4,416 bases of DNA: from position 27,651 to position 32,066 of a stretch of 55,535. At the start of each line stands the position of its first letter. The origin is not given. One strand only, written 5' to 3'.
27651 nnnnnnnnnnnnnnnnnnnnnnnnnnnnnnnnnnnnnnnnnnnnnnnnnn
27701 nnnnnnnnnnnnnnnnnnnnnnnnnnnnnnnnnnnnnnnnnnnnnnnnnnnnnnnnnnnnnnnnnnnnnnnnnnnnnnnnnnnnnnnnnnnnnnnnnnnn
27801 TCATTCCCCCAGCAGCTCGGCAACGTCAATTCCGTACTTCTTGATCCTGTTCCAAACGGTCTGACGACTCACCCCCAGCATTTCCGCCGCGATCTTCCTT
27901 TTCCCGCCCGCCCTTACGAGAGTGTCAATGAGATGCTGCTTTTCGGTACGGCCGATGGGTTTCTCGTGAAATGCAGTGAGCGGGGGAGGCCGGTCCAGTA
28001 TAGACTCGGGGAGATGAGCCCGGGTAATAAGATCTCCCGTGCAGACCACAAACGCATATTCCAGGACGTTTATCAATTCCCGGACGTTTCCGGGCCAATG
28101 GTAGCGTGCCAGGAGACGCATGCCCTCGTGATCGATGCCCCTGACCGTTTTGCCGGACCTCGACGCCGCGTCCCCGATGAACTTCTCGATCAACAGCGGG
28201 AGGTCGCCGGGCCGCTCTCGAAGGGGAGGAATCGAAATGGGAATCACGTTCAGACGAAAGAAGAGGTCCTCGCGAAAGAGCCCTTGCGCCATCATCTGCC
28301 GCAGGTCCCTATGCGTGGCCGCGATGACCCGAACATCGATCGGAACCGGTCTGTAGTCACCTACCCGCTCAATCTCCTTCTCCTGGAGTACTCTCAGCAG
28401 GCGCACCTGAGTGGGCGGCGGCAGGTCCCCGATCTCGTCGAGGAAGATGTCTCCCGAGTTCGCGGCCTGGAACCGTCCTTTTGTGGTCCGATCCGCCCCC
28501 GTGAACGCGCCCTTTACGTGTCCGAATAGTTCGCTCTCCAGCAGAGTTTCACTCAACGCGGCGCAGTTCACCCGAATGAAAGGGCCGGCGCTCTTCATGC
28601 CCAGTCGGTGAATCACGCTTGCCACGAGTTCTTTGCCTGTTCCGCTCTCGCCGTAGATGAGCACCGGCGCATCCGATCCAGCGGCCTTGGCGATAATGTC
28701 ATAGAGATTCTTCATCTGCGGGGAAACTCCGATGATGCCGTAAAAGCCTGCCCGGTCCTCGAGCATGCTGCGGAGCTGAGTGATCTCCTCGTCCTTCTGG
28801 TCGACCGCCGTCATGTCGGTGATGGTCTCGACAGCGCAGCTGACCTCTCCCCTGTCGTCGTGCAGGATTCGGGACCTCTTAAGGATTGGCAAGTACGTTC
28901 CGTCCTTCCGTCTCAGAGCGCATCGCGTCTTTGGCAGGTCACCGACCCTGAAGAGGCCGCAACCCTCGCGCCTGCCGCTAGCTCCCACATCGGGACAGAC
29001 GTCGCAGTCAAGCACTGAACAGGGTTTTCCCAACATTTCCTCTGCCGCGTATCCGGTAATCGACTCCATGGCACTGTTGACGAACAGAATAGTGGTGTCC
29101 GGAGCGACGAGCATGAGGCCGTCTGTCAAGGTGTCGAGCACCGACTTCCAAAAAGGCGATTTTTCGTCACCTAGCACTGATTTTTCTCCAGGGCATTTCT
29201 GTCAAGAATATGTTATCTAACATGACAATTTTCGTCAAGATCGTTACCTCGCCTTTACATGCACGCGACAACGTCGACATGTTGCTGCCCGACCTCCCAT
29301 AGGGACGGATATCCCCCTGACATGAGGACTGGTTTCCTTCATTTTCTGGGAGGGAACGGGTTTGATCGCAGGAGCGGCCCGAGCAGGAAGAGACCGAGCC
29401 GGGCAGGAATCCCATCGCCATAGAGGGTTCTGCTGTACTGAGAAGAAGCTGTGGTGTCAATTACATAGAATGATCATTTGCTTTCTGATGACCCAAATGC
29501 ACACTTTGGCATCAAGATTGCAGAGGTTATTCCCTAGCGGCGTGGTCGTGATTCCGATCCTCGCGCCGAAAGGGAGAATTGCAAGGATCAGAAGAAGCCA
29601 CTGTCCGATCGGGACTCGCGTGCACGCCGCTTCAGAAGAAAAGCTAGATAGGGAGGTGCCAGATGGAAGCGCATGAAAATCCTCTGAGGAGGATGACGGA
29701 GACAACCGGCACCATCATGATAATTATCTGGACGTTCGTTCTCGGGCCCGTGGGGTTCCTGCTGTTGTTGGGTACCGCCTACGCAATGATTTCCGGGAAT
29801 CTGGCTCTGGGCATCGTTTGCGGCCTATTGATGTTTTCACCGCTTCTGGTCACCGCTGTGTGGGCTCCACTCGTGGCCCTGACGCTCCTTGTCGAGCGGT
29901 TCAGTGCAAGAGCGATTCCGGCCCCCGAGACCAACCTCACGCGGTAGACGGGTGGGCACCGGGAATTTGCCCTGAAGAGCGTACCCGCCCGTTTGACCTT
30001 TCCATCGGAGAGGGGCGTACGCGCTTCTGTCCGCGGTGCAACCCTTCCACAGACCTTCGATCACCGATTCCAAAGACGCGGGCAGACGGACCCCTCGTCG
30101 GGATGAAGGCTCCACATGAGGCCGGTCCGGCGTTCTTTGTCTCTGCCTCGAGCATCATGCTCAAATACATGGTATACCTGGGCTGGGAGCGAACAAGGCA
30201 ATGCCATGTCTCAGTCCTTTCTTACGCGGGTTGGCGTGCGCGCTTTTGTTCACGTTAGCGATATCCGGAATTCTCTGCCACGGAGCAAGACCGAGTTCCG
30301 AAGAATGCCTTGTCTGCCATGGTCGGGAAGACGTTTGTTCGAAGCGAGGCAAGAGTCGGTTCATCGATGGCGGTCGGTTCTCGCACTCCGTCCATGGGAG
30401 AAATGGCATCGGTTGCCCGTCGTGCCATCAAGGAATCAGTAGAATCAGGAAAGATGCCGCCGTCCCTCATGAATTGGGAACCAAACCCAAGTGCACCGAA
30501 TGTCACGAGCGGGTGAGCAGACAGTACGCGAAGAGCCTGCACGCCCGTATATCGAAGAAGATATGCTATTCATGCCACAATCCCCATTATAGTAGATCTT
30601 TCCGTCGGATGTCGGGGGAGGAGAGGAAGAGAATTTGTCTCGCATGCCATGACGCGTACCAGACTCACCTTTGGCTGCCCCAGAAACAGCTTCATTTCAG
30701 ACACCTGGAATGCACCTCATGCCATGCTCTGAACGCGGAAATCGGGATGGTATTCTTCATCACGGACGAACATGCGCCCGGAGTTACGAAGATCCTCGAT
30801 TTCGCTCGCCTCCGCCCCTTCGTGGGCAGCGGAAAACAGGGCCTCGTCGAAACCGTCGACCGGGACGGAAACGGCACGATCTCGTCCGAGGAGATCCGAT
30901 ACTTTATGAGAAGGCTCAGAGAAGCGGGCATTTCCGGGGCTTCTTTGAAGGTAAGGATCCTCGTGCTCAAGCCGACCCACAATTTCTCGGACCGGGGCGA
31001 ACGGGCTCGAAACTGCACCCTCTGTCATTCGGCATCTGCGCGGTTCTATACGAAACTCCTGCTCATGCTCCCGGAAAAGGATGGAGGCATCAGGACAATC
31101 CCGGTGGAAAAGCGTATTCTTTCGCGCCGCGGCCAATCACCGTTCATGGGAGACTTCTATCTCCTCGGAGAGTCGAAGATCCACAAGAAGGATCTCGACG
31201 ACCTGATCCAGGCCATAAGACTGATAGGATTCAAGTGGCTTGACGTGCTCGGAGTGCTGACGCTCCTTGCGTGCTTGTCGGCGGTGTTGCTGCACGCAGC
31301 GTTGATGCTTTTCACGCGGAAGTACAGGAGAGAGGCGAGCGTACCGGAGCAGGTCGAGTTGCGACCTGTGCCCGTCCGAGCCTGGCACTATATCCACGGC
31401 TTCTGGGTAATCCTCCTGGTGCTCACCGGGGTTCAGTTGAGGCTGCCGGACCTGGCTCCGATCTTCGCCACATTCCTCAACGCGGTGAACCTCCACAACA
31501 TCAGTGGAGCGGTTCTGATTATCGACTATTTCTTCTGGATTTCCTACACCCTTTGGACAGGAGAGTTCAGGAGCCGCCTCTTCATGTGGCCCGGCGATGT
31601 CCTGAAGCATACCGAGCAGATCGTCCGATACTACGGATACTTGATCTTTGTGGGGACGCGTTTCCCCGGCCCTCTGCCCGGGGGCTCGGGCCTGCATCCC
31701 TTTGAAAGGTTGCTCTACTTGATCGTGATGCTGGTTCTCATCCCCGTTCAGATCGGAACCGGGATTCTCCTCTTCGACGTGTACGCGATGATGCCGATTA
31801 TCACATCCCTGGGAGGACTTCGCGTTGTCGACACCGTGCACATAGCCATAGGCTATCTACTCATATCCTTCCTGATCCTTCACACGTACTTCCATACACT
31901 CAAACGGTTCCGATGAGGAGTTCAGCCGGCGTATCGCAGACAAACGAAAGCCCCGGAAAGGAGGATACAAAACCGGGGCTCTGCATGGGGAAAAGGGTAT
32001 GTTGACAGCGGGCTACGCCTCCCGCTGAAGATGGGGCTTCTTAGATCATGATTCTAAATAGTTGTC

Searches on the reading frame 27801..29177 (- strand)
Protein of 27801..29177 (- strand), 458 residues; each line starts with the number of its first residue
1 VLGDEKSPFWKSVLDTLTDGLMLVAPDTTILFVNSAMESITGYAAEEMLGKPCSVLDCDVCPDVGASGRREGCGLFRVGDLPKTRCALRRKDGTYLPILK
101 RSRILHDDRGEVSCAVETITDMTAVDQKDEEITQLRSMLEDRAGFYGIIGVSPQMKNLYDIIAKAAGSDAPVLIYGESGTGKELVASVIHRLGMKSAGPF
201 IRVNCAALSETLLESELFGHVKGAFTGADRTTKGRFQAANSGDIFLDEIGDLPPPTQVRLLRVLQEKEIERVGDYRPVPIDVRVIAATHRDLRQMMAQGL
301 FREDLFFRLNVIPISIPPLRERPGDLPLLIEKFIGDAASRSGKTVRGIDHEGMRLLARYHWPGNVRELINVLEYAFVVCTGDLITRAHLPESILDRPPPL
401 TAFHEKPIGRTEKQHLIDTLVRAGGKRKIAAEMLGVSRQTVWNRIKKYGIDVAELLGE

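Call 32: search_protein_families(library=pfam, proteins=[window:27801-29177:-], max_evalue=0.01)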
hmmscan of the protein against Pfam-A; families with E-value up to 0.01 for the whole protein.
window:27801-29177:- (458 aa): 17 families
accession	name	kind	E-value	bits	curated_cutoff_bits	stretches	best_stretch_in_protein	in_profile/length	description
PF00158.32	Sigma54_activat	-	7.2e-69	231.2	20.2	1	148-314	1-167/168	Sigma-54 interaction domain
PF25601.1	AAA_lid_14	-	5.5e-24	84.3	27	1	320-398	1-79/87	AAA+ ATPase lid domain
PF14532.12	Sigma54_activ_2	-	9.9e-20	71.6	25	1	149-319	1-138/138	Sigma-54 interaction domain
PF02954.25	HTH_8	-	7.8e-11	42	22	1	411-448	5-42/42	Bacterial regulatory protein, Fis family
PF00989.32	PAS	-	1.9e-09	38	22.6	1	10-52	3-45/113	PAS fold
PF13426.13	PAS_9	-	3.9e-09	37.2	27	1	19-124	2-103/103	PAS domain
PF07728.20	AAA_5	-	2.4e-07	31.3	22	1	171-290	1-123/139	AAA domain (dynein-related subfamily)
PF13188.13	PAS_8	-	6.8e-07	29.4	21.8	1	10-63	3-53/65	PAS domain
PF08447.18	PAS_3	-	5.5e-06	27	25.6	1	30-116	1-86/89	PAS fold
PF18024.7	HTH_50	-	7.1e-06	26.1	27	1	410-450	10-49/50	Helix-turn-helix domain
PF08448.16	PAS_4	-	3.5e-05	24.4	23.1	1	14-125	1-108/110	PAS fold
PF00004.35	AAA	-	0.00021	22.2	21.2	1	172-302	1-120/131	ATPase family associated with various cellular activities (AAA)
PF13384.12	HTH_23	-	0.00022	21.4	24.6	1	420-448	13-41/50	Homeodomain-like domain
PF13191.12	AAA_16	-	0.00096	20.1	32.6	1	153-265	7-121/167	AAA ATPase domain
PF08279.18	HTH_11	-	0.0035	17.6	25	1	431-447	22-38/55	HTH domain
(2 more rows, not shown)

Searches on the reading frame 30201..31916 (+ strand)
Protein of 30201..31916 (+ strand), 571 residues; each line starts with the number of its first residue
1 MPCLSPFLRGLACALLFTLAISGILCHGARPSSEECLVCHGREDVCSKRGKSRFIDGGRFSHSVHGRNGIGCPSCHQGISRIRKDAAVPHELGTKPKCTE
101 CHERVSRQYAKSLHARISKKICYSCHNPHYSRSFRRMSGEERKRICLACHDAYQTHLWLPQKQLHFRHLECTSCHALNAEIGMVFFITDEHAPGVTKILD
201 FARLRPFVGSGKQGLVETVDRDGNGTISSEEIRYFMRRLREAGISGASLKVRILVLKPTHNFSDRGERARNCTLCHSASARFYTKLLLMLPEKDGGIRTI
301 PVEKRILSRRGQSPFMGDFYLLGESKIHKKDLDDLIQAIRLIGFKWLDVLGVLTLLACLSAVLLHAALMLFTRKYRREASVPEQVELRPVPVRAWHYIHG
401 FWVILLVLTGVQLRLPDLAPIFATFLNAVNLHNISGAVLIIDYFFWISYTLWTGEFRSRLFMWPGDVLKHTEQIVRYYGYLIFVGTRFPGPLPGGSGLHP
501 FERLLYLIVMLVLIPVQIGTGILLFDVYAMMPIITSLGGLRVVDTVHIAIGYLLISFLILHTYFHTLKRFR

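Call 32: search_protein_families(library=pfam, proteins=[window:30201-31916:+], max_evalue=0.01)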
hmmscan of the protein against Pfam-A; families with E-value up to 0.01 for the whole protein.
window:30201-31916:+ (571 aa): 8 families
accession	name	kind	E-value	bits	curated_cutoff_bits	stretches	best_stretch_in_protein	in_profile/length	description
PF01292.26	Ni_hydr_CYTB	-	6.9e-13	49.2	30.1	1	389-571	3-168/179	Prokaryotic cytochrome b561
PF09699.15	Paired_CXXCH_1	-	8.3e-09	35.4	20.6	2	114-152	1-38/41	Doubled CXXCH motif (Paired_CXXCH_1)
PF14522.11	Cytochrome_C7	-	4e-08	33.4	24.8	2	59-127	2-67/67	Cytochrome c7 and related cytochrome c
PF14537.11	Cytochrom_c3_2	-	8.1e-06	26.7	25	1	64-151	1-79/79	Cytochrome c3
PF22678.1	Cytochrom_c_NrfB-like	-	1.4e-05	25.9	27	1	138-184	28-74/89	Cytochrome c-type protein NrfB-like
PF00036.39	EF-hand_1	-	0.0004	20.2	25.4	1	218-239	8-29/29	EF hand domain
PF13405.12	EF-hand_6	-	0.0024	17.9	25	1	219-239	9-29/30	EF-hand domain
PF14358.11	DUF4405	-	0.0037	18.2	26.7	0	508-565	4-65/66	Domain of unknown function (DUF4405)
